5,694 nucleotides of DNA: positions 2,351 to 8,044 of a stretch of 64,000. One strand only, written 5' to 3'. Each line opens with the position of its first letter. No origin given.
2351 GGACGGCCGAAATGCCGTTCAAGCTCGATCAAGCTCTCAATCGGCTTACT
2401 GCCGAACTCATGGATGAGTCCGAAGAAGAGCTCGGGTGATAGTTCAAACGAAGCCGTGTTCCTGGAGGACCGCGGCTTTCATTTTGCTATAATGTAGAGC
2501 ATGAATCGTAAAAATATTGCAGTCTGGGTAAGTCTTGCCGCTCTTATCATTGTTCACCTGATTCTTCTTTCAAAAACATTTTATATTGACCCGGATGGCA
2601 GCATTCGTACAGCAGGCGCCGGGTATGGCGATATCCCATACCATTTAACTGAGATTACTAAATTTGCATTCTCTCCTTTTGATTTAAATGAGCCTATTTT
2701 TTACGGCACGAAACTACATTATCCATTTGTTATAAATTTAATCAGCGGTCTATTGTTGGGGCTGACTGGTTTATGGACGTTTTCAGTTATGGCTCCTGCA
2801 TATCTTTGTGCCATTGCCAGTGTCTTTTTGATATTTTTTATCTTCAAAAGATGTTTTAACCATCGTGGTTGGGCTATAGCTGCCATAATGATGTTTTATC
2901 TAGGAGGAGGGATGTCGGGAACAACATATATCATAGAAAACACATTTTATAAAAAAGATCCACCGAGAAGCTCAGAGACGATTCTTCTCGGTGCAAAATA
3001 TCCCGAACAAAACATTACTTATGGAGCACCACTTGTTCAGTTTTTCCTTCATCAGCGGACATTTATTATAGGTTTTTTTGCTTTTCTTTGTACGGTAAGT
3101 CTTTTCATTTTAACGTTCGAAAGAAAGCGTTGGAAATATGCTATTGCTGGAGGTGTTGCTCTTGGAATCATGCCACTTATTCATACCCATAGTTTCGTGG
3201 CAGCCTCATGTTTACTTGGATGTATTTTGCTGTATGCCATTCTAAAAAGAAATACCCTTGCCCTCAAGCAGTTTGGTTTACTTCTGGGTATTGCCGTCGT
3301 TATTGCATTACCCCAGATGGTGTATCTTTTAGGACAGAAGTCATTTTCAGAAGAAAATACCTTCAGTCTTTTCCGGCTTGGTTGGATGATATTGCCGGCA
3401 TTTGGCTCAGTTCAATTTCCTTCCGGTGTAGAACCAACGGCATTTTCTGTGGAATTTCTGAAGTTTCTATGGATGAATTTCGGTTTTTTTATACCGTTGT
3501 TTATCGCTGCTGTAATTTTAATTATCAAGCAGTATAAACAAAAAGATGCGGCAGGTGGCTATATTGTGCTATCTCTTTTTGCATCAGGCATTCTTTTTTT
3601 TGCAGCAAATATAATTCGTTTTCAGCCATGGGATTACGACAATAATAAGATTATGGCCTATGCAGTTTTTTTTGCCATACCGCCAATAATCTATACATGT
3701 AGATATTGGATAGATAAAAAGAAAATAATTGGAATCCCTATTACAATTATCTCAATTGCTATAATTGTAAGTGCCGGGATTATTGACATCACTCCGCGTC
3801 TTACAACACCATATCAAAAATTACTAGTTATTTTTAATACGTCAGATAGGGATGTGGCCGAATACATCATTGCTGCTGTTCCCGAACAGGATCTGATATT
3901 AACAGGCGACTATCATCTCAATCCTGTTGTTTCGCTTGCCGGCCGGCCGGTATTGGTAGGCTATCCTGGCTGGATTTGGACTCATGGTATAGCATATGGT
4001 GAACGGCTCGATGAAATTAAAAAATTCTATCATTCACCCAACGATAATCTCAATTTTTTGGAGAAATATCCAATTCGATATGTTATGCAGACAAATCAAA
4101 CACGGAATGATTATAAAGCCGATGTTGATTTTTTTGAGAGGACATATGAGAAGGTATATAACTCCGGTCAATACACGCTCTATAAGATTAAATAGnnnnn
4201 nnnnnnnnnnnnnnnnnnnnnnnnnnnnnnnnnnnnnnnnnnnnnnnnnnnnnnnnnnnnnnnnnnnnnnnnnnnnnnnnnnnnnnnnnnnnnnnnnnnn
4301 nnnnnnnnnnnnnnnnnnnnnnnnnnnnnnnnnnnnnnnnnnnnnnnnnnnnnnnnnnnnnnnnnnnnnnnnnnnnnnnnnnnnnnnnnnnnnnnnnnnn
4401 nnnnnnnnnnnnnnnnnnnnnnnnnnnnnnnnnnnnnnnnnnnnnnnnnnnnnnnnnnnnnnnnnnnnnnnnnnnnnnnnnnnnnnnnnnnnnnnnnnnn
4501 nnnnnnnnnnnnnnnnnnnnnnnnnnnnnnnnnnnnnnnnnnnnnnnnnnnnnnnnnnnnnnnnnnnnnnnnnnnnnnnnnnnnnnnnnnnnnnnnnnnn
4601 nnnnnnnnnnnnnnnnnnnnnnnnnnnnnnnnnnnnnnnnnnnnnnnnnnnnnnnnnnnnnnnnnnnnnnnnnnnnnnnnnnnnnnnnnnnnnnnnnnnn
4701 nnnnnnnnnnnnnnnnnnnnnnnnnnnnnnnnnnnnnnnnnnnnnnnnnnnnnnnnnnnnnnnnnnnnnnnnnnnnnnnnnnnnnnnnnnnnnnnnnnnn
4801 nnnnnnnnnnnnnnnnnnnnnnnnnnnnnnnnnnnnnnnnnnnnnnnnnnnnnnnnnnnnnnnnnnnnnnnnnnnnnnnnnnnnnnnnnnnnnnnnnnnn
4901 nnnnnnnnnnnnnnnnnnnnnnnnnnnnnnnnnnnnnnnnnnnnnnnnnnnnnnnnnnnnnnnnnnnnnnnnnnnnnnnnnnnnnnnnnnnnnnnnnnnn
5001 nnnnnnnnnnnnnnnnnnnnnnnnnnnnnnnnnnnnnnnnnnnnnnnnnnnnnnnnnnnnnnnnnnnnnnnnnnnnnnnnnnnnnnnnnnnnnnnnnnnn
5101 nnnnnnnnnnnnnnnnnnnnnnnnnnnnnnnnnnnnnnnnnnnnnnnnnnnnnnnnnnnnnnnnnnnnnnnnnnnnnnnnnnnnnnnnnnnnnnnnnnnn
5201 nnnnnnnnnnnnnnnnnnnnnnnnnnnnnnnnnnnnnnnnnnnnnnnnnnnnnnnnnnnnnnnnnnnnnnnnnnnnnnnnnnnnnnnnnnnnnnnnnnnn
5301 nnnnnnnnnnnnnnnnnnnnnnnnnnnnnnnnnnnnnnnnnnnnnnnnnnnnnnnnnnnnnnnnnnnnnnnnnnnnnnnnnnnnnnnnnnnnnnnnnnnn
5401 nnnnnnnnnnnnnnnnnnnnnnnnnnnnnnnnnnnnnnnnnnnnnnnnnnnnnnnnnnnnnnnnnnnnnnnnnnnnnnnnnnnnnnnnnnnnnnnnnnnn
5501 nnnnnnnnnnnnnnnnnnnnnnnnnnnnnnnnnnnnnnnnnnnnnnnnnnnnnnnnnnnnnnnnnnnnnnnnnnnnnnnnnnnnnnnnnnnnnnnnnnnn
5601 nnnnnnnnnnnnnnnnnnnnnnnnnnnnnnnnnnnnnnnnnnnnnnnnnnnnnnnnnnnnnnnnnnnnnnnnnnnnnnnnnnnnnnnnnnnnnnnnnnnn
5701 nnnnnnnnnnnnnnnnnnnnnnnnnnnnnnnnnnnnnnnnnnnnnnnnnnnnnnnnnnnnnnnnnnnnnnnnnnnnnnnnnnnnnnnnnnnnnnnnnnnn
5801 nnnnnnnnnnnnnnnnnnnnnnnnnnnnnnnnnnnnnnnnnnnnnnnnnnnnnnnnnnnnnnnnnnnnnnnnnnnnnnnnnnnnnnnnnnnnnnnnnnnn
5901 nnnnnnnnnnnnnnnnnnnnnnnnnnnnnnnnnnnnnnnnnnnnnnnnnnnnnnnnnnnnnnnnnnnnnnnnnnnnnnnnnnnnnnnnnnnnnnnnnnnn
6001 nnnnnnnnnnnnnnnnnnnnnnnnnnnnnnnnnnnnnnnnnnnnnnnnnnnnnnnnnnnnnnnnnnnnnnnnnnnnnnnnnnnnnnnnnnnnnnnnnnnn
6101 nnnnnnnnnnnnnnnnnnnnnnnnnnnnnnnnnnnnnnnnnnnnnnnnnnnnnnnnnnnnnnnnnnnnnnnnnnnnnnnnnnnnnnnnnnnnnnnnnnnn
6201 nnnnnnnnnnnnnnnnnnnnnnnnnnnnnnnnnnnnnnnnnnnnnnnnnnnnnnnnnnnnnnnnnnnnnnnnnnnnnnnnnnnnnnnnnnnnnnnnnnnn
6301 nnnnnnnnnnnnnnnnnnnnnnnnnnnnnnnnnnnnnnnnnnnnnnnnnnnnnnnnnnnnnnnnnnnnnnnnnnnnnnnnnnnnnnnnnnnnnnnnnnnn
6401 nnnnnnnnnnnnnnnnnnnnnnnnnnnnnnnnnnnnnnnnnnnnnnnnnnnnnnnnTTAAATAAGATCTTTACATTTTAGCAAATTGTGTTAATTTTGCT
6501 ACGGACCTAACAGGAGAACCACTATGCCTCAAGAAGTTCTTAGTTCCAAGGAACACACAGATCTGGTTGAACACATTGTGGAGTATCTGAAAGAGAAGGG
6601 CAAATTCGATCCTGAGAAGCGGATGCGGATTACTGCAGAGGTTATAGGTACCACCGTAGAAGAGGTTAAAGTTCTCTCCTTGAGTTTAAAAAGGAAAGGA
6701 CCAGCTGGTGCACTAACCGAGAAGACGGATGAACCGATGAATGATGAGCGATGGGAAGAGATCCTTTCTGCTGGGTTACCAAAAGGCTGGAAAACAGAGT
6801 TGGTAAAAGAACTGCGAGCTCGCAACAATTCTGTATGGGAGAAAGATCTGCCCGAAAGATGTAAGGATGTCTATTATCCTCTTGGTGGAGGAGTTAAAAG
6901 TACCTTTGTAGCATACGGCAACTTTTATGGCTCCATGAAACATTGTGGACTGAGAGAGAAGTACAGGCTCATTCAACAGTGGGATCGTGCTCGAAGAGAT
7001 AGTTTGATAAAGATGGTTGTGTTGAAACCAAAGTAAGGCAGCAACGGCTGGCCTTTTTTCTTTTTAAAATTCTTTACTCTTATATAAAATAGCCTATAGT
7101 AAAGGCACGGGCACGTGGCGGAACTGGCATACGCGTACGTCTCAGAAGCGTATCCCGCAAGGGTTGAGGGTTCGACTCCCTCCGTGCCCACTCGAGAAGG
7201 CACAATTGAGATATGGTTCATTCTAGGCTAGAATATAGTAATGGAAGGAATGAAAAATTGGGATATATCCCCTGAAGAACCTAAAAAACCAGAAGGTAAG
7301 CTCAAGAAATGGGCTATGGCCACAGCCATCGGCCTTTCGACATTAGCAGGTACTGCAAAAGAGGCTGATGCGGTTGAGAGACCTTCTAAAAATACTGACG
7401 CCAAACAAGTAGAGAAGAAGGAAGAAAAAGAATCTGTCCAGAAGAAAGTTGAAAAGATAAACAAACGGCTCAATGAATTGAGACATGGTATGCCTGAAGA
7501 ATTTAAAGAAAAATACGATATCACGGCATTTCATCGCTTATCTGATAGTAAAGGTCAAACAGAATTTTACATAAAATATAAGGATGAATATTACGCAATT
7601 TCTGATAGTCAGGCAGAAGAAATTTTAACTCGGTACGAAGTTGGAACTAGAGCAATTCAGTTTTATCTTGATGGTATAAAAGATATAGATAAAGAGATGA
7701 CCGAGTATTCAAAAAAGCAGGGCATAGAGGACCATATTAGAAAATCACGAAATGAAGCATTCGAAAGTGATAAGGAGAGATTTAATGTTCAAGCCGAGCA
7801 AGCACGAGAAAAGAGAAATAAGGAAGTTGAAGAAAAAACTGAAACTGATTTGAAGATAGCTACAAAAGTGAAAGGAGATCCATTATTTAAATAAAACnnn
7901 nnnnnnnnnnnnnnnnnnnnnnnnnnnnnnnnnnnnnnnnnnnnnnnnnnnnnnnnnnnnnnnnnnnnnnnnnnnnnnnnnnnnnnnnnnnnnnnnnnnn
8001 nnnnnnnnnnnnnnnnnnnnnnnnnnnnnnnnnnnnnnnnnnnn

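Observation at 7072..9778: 33-nt near-identical direct repeat with promoter architecture brackets a tRNA-Leu/ORFan/GC-rich NUDIX block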

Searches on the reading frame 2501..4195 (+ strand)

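Call 7: search_protein_families(library=pfam, proteins=[window:2501-4195:+], max_evalue=0.01)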
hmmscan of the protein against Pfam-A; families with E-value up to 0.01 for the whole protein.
window:2501-4195:+ (564 aa): 1 family
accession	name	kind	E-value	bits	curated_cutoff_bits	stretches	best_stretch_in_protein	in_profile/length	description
PF13231.12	PMT_2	-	0.001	19.7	26.1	1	75-131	3-59/160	Dolichyl-phosphate-mannose-protein mannosyltransferase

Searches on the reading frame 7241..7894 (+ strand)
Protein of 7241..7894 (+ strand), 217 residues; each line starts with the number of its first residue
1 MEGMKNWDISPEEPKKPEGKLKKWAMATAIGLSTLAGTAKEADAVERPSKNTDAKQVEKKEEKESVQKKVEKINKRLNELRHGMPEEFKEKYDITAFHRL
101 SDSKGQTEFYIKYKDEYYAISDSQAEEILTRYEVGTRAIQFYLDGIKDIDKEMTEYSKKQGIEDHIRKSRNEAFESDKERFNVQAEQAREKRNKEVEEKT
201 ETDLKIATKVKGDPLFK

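Call 7: search_protein_families(library=pfam, proteins=[window:7241-7894:+], max_evalue=0.01)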
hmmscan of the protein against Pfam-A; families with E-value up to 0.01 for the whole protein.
window:7241-7894:+ (217 aa): 0 families

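Call 41: search_protein_families(library=phrogs, proteins=[window:7241-7894:+], max_evalue=0.1)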
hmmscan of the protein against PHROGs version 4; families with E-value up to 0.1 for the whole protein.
window:7241-7894:+ (217 aa): 1 family
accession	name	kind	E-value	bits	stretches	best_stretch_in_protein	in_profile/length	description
phrog_35843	-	unknown function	0.0035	18.4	1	137-164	32-58/63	-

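Call 42: search_protein_families(library=ncbifam, proteins=[window:7241-7894:+], max_evalue=0.1)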
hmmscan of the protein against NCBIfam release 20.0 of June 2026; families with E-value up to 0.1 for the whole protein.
window:7241-7894:+ (217 aa): 0 families
